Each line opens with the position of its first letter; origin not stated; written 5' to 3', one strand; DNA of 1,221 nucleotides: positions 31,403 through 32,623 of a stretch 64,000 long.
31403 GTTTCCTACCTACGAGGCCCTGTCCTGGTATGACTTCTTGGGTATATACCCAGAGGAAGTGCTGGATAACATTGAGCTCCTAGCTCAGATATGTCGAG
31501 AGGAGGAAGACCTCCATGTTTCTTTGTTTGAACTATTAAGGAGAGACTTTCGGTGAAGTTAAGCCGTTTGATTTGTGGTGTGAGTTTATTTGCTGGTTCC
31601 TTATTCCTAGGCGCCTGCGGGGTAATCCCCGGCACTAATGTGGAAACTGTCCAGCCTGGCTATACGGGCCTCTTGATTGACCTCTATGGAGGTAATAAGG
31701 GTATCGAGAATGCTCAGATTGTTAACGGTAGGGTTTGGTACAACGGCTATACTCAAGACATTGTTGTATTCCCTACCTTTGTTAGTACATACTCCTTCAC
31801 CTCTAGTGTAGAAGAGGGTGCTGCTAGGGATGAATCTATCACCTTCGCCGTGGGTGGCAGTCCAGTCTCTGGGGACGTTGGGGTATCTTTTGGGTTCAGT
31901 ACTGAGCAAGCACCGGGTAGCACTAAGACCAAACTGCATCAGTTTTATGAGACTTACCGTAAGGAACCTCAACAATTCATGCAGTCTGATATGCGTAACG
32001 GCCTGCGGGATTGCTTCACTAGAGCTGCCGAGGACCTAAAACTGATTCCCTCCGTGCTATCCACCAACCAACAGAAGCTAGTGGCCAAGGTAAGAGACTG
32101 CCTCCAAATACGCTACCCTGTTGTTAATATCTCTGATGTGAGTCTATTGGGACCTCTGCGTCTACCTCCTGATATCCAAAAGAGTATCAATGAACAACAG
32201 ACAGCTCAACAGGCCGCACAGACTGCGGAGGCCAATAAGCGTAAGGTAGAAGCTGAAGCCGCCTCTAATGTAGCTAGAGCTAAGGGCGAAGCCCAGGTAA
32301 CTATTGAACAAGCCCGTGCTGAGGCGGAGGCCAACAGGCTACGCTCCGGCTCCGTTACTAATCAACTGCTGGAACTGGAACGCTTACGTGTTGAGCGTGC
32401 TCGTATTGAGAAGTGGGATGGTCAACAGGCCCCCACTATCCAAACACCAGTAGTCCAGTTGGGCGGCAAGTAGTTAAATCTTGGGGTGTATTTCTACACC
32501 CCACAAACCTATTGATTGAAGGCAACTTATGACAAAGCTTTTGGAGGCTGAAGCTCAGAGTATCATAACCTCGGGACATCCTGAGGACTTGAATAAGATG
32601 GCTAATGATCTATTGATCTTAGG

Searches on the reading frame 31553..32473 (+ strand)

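Call 18: search_protein_families(library=pfam, proteins=[window:31553-32473:+], max_evalue=0.01)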
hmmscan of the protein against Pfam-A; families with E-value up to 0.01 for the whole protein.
window:31553-32473:+ (306 aa): 1 family
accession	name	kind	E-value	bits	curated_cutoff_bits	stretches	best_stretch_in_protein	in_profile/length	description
PF01145.31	Band_7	-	1.1e-05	26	23.6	1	32-230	2-173/176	SPFH domain / Band 7 family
